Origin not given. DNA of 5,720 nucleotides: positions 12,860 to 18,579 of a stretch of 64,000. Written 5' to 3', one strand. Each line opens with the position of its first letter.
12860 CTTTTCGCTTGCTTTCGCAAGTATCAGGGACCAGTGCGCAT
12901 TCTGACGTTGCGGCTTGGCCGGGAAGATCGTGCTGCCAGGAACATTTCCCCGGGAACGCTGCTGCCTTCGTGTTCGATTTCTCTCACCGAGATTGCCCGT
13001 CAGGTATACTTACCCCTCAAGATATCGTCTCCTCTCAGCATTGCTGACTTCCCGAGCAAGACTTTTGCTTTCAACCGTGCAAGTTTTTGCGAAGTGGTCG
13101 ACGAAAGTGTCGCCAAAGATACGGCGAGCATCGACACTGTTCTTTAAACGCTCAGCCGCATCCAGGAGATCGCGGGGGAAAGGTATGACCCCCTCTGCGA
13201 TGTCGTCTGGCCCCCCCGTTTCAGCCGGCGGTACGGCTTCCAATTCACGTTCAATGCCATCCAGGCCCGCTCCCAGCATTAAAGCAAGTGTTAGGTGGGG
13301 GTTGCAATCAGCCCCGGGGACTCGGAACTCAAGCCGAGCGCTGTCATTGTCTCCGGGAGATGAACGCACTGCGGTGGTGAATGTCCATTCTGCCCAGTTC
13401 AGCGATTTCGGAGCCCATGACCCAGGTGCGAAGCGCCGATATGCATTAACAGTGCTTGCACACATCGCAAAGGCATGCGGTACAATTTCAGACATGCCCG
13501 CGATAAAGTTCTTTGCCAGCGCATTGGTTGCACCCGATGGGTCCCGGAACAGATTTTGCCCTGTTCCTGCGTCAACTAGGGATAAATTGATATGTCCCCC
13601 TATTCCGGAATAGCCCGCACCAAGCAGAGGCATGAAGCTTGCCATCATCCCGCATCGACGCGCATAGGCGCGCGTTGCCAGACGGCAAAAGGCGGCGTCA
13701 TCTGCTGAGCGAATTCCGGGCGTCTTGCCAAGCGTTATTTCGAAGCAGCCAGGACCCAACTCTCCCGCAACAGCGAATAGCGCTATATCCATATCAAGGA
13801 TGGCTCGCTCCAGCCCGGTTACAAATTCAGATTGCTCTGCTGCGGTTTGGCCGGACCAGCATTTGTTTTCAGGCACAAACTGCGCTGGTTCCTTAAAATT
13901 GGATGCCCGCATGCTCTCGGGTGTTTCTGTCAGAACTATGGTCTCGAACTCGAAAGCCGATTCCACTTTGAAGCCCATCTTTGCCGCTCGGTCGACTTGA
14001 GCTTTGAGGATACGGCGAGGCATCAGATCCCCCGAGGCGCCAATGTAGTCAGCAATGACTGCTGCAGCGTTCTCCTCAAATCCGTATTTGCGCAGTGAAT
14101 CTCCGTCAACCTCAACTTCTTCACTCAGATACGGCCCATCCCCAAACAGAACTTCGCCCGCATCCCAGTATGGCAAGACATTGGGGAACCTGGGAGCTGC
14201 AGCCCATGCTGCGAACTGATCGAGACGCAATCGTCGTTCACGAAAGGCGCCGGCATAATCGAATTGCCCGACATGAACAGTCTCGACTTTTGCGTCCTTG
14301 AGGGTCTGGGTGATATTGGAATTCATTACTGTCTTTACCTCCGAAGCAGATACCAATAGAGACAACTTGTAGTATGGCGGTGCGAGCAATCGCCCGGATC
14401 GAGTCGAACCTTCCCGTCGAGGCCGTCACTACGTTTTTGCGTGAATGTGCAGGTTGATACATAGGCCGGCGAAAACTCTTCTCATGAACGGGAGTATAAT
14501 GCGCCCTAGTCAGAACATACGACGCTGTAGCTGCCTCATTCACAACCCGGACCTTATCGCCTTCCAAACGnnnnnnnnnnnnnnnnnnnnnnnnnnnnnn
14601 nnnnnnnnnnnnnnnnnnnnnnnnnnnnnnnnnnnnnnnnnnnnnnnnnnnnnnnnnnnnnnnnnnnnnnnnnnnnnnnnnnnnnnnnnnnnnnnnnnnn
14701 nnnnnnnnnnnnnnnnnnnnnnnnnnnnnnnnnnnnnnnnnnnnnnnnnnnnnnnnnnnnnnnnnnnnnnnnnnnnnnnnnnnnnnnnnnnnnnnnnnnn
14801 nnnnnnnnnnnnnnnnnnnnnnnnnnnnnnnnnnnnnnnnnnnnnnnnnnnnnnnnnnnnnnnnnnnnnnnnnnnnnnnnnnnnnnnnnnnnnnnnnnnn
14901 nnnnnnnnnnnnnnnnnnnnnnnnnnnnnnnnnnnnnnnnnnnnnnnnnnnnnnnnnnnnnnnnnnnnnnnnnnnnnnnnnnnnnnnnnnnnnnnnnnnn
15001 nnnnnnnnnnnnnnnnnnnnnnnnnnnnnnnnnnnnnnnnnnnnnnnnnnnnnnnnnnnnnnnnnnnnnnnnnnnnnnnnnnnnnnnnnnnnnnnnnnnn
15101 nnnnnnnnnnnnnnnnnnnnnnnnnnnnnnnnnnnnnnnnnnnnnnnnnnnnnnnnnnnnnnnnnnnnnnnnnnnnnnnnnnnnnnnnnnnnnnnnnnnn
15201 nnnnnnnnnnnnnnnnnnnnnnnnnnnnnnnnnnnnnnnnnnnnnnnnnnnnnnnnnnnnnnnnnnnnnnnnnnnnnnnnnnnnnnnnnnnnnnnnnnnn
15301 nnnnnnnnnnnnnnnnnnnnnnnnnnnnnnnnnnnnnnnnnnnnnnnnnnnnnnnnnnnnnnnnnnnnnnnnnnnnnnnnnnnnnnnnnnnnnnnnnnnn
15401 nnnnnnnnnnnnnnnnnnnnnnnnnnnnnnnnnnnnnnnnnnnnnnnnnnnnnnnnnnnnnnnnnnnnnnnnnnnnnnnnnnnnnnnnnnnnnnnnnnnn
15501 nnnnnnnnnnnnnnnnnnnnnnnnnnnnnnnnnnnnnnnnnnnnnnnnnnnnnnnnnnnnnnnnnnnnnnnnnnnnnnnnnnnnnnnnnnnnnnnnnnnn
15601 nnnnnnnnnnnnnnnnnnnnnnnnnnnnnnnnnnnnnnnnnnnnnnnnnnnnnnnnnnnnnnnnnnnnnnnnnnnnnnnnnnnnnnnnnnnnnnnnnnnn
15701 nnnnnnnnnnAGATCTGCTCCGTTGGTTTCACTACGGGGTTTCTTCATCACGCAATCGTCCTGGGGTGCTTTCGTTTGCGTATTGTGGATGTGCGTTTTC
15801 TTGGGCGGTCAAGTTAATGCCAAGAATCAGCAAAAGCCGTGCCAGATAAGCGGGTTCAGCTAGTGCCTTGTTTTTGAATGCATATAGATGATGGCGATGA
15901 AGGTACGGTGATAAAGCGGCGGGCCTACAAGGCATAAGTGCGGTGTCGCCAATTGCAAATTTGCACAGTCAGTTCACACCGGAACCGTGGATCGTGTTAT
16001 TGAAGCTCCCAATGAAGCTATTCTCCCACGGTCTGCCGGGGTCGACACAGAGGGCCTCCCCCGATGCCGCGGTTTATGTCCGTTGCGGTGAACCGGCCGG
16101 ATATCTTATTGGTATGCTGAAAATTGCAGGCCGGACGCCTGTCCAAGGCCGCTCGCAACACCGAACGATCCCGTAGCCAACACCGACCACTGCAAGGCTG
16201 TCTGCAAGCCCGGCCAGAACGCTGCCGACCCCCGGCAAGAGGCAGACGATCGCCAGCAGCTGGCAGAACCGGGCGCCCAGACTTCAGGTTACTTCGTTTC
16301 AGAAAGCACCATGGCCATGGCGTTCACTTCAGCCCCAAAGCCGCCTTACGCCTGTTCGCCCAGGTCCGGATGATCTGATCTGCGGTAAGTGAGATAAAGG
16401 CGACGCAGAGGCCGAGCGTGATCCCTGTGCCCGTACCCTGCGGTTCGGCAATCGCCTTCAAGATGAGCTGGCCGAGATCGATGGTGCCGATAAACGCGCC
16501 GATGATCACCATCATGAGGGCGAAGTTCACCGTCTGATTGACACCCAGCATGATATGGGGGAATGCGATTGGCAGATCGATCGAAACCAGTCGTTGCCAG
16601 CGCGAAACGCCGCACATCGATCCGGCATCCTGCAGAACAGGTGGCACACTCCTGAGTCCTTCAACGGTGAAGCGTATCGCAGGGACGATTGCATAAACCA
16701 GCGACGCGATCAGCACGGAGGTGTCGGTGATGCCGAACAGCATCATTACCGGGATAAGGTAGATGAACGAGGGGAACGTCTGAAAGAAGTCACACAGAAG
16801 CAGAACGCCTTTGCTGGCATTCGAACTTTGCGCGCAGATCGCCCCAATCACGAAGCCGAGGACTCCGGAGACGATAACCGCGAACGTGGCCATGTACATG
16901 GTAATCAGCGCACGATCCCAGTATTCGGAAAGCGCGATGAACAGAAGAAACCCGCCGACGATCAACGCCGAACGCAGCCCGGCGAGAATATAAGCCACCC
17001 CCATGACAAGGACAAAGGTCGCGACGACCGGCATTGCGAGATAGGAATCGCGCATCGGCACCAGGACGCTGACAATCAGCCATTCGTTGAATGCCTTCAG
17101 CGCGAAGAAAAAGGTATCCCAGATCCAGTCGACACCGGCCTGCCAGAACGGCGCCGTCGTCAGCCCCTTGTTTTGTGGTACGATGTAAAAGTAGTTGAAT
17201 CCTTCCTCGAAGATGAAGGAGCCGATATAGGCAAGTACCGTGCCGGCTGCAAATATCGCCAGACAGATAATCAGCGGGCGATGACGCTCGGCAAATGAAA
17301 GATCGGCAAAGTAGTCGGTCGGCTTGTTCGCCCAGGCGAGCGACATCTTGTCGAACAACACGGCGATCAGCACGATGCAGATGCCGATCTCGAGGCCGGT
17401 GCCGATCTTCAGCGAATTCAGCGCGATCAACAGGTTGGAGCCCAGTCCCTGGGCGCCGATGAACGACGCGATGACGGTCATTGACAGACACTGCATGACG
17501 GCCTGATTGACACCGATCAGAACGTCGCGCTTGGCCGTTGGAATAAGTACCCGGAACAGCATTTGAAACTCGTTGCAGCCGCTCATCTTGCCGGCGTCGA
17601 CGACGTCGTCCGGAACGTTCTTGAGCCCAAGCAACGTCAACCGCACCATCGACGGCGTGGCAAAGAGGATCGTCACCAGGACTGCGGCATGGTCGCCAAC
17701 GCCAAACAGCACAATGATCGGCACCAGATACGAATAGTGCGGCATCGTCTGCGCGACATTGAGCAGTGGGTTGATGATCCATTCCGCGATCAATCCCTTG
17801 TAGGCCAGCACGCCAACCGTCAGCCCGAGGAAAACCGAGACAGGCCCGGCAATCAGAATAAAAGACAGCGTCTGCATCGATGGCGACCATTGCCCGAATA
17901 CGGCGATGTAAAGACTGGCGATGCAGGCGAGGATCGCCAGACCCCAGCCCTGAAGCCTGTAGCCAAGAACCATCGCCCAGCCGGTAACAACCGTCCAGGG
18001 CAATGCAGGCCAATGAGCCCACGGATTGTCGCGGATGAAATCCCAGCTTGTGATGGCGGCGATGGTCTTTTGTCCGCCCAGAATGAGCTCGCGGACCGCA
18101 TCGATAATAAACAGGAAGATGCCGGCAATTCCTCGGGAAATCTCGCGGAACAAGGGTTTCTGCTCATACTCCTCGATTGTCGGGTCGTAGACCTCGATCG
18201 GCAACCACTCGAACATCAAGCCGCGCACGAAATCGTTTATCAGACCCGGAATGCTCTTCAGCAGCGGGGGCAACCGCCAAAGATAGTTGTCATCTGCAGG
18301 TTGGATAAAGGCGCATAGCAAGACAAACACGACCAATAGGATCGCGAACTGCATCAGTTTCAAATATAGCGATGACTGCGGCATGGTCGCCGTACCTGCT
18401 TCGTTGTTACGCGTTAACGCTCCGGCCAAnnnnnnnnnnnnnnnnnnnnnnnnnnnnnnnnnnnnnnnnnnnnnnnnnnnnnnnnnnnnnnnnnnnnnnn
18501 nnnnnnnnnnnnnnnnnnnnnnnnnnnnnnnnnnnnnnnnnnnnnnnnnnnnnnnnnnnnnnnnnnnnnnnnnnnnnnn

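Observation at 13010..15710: Two-gene sigma54 operon (stand-alone GcvT-like enzyme + GS-like ligase): candidate undescribed step in methylated-amine catabolism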

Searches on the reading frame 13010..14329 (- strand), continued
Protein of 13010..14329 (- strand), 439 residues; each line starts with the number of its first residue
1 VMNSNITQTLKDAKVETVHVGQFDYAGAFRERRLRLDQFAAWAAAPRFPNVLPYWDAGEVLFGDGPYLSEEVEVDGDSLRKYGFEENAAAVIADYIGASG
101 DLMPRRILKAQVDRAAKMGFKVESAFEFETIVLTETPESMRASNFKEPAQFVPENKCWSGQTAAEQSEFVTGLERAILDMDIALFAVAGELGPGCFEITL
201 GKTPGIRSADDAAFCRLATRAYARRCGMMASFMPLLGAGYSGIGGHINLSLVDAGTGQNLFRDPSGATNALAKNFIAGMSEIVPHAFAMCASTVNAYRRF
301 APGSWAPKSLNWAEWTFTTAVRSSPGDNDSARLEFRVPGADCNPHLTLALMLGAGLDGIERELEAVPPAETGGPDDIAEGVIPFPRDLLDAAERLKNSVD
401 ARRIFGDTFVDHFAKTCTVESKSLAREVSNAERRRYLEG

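Call 61: search_dna_similar(query=window:13010-14329:-, collection=plasmids, mode=protein, max_rows=30, rows=spread)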
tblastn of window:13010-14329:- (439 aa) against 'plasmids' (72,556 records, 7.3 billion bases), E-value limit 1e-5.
Records with a match: 831; places in all: 995; records where one place covers at least 80% of the query: 325.
Best place of each record, by identity: <60% 831.
By first word of the organism name: Rhizobium 162; Ralstonia 128; Klebsiella 51; Sinorhizobium 48; Pseudosulfitobacter 45; Streptomyces 30; Paracoccus 26; Acinetobacter 26; Shinella 14; Burkholderia 14; and 129 more.
By predicted mobility (MOB-suite, as given by PLSDB): non-mobilizable 489; mobilizable 210; conjugative 132.
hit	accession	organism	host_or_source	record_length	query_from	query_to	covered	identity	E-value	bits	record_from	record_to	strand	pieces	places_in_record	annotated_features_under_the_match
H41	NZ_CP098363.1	Paracoccus sp. TOH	cell cuture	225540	4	439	99%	57.8%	1e-162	514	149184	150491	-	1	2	glutamine synthetase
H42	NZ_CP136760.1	Palleronia sp. LCG004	cell culture,Intertidal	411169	5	437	99%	28.4%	1e-27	123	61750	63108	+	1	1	glutamine synthetase family protein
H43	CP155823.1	Thioclava sp. 'Guangxiensis'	Bruguiera gymnorhiza,pure ...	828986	1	438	100%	26.0%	2e-25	117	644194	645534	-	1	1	glutamine synthetase family protein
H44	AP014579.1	Burkholderia sp. RPE67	Riptortus pedestris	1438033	75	438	83%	29.8%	4e-30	131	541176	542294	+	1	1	glutamine synthetase catalytic region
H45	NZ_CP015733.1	Arthrobacter sp. U41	Purified bacterial strains from deep ...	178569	52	438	88%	27.2%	6e-24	112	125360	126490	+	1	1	glutamine synthetase family protein | gamma-glutamyl-gamma-aminobutyrate hydrolase family protein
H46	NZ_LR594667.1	Variovorax sp. SRS16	linuron-contaminated soil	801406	75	438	83%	28.4%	5e-25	115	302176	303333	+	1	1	glutamine synthetase family protein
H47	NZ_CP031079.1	Paracoccus yeei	Homo sapiens,single cell,eye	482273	75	438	83%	27.9%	4e-24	112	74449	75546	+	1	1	glnT: type III glutamate--ammonia ligase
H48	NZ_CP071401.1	Rhizobium leguminosarum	lentil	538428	75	438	83%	27.4%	3e-23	110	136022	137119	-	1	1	glnT: type III glutamate--ammonia ligase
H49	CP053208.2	Rhizobium leguminosarum bv. trifolii TA1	Trifolium spumosum L. (Annual ...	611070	75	438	83%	27.2%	2e-22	108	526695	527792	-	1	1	glnT: type III glutamate--ammonia ligase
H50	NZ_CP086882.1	Pseudosulfitobacter pseudonitzschiae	Skeletonema costatum,The surface ...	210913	104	438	76%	29.4%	2e-26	120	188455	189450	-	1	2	glutamine synthetase family protein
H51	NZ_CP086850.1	Pseudosulfitobacter pseudonitzschiae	Skeletonema costatum,The surface ...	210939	104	438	76%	29.4%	2e-26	120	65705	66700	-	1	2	glutamine synthetase family protein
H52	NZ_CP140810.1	Rhizobium beringeri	Trifolium pratense,whole organism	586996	75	438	83%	27.0%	2e-22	107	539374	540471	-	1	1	glnT: type III glutamate--ammonia ligase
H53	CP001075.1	Rhizobium etli CIAT 652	-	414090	75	438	83%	27.0%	3e-21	104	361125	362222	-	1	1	glnT: glutamine sinthetase protein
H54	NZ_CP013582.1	Rhizobium phaseoli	Phaseolus vulgaris,Whole ...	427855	75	438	83%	26.7%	3e-21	104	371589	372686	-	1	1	glnT: type III glutamate--ammonia ligase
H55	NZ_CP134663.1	Escherichia coli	Larus michahellis,bacteria,cloaca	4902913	92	417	74%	29.3%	2e-30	131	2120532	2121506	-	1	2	none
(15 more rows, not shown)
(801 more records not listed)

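Call 64: get_annotated_region(hit=H41, flank=10000)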
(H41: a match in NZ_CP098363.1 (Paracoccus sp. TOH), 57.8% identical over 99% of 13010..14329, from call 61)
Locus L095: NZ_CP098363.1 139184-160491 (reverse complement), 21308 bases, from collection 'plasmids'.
description: Paracoccus sp. TOH plasmid p2, complete sequence
organism: Paracoccus sp. TOH (NCBI taxid 1263728)
taxonomy: Bacteria; Pseudomonadota; Alphaproteobacteria; Rhodobacterales; Paracoccaceae; Paracoccus; Paracoccus sp. TOH
host: -; source: cell cuture; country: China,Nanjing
typing (MOB-suite, as given by PLSDB): non-mobilizable; mating-pair formation MPF_T
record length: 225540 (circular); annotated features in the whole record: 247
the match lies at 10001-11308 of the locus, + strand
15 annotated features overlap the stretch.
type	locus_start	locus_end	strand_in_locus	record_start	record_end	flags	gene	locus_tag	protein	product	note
CDS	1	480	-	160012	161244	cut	-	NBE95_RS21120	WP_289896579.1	MFS transporter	GO:0055085 - transmembrane transport [Evidence IEA]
CDS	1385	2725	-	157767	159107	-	-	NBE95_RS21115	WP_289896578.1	FAD-binding oxidoreductase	-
CDS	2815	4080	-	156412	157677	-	glyA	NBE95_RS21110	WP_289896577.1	serine hydroxymethyltransferase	GO:0019264 - glycine biosynthetic process from serine [Evidence IEA]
CDS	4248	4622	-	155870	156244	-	-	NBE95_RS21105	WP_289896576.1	cupin domain-containing protein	-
CDS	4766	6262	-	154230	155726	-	-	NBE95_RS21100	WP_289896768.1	aldehyde dehydrogenase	-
CDS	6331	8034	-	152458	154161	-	-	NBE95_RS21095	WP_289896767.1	sulfite reductase flavoprotein subunit alpha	-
CDS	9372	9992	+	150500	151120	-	-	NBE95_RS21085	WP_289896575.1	hypothetical protein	-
CDS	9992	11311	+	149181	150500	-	-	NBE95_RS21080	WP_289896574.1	glutamine synthetase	-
CDS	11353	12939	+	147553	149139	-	-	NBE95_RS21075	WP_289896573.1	glutamine synthetase family protein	GO:0006542 - glutamine biosynthetic process [Evidence IEA]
CDS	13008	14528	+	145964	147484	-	-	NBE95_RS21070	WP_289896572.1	aldehyde dehydrogenase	-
CDS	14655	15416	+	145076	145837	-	-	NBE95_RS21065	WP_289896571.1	type 1 glutamine amidotransferase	-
CDS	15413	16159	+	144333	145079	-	-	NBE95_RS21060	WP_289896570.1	gamma-glutamyl-gamma-aminobutyrate hydrolase family protein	-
CDS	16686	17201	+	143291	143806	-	-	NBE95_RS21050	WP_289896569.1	DUF6653 family protein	-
CDS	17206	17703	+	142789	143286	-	-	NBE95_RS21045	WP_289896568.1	hypothetical protein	-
CDS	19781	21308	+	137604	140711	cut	-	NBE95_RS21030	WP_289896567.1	N-6 DNA methylase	GO:0006306 - DNA methylation [Evidence IEA]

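Call 83: search_protein_families(library=pfam, proteins=[L114:1551-2315:+, L114:2302-3798:+, L114:4325-5344:+, L114:7314-8489:-, L114:7904-9304:+, L114:9312-10535:-, L114:10535-11515:+, L114:11658-13025:-, L114:11685-13028:+, L112:2805-3911:+], max_evalue=0.00001)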
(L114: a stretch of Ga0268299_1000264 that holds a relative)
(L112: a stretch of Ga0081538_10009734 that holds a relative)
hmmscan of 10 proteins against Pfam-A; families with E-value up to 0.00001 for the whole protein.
L114:1551-2315:+ (254 aa): 2 families
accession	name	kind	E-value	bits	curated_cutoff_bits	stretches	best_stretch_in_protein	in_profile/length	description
PF00072.30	Response_reg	-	1.1e-19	71.1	30.2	1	19-129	2-111/111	Response regulator receiver domain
PF00486.34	Trans_reg_C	-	9.7e-07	29.2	26.2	1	165-244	2-76/77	Transcriptional regulatory protein, C terminal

L114:2302-3798:+ (498 aa): 1 family
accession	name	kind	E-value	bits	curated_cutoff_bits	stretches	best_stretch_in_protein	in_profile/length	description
PF02518.31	HATPase_c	-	1.1e-25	90.7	26.4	1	380-494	2-110/111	Histidine kinase-, DNA gyrase B-, and HSP90-like ATPase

L114:4325-5344:+ (339 aa): 1 family
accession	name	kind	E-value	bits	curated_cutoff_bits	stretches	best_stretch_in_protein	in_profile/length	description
PF00487.30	FA_desaturase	-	9.3e-27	94.8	29.7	1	59-299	2-237/253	Fatty acid desaturase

L114:7314-8489:- (391 aa): 0 families

L114:7904-9304:+ (466 aa): 0 families

L114:9312-10535:- (407 aa): 2 families
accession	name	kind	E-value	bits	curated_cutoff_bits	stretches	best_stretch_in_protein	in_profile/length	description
PF05977.19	MFS_3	-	1.9e-38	132.7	27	1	5-401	3-399/524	Transmembrane secretion effector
PF07690.21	MFS_1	-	1e-35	123.8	33.4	2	20-347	4-334/347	Major Facilitator Superfamily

L114:10535-11515:+ (326 aa): 0 families

L114:11658-13025:- (455 aa): 0 families

L114:11685-13028:+ (447 aa): 1 family
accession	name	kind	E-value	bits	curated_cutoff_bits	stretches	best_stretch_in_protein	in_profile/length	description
PF07690.21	MFS_1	-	2.6e-47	161.9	33.4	2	31-313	4-289/347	Major Facilitator Superfamily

L112:2805-3911:+ (368 aa): 0 families

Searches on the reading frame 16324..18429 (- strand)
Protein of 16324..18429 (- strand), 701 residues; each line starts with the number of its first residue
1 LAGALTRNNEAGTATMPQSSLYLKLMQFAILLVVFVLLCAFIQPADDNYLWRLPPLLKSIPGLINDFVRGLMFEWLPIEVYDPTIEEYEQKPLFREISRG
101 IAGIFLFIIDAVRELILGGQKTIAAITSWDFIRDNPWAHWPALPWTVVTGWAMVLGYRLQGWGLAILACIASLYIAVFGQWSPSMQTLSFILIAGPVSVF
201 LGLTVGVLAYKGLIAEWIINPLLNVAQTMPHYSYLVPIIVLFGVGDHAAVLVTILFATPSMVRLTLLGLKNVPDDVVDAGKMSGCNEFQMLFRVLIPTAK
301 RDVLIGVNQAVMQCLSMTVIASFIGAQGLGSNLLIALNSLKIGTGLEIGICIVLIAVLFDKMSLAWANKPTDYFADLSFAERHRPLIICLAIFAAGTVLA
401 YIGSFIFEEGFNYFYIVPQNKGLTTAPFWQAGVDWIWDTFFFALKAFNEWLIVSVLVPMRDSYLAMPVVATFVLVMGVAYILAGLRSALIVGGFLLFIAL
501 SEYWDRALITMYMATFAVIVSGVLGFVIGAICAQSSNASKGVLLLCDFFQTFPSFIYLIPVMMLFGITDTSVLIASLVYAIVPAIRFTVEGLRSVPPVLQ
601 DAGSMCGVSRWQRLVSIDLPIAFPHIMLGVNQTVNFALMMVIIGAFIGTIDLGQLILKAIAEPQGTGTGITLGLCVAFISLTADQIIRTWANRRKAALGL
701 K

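Call 6: search_protein_families(library=pfam, proteins=[window:16324-18429:-])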
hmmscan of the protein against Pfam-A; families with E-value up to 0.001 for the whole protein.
window:16324-18429:- (701 aa): 1 family
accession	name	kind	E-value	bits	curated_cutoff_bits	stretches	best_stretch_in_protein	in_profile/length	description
PF00528.27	BPD_transp_1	-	5.3e-35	121.2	26.4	2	199-359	2-171/184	Binding-protein-dependent transport system inner membrane component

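Call 7: search_protein_families(library=ncbifam, proteins=[window:16324-18429:-])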
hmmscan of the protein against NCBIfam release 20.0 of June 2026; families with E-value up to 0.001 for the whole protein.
window:16324-18429:- (701 aa): 15 families
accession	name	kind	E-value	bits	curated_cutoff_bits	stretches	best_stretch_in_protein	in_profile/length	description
TIGR03416.1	ABC_choXWV_perm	equivalog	3.3e-96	321.9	363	2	144-362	48-266/267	choline ABC transporter permease subunit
NF008196.0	PRK10952.1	equivalog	7.8e-82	274.9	439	2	144-365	106-327/356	glycine betaine/L-proline ABC transporter permease ProW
NF040733.1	ABC_perm_U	equivalog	1.7e-18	67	295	2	187-362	61-237/251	ABC transporter permease subunit SaoP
NF007545.0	PRK10160.1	equivalog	9.9e-16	58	342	2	181-358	77-255/275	taurine ABC transporter permease TauC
TIGR01097.1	PhnE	equivalog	6.7e-13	48.7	216.7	1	181-363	58-244/252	phosphonate ABC transporter, permease protein PhnE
NF008470.0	PRK11365.1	equivalog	1.4e-11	44.4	347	2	467-648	20-203/263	aliphatic sulfonate ABC transporter permease SsuC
TIGR01183.1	ntrB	equivalog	1.7e-10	40.9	209.05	2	197-344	32-180/202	nitrate ABC transporter permease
TIGR02141.1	modB_ABC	equivalog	1.7e-08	34.4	182.6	1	565-630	76-141/208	molybdate ABC transporter permease subunit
TIGR01581.1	Mo_ABC_porter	hypoth_equivalog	1.5e-05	24.6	210.3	0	232-315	89-172/225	ABC transporter permease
TIGR00969.1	3a0106s02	subfamily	8.7e-05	22.1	240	0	249-356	146-257/272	sulfate ABC transporter permease subunit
NF011624.0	PRK15050.1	equivalog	0.00021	20.5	247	1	244-330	159-245/297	2-aminoethylphosphonate ABC transporter permease subunit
TIGR03226.1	PhnU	equivalog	0.00045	19.8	283.45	1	235-357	170-290/311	2-aminoethylphosphonate ABC transporter permease subunit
NF006939.0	PRK09421.1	equivalog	0.00075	19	262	0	573-648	97-170/230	molybdate ABC transporter permease subunit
TIGR00974.1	3a0107s02c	equivalog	0.00078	18.7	193.45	1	507-630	55-190/272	phosphate ABC transporter permease PstA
NF008049.0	PRK10782.1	subfamily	0.00085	19.1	212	1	186-331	15-174/217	methionine ABC transporter permease MetI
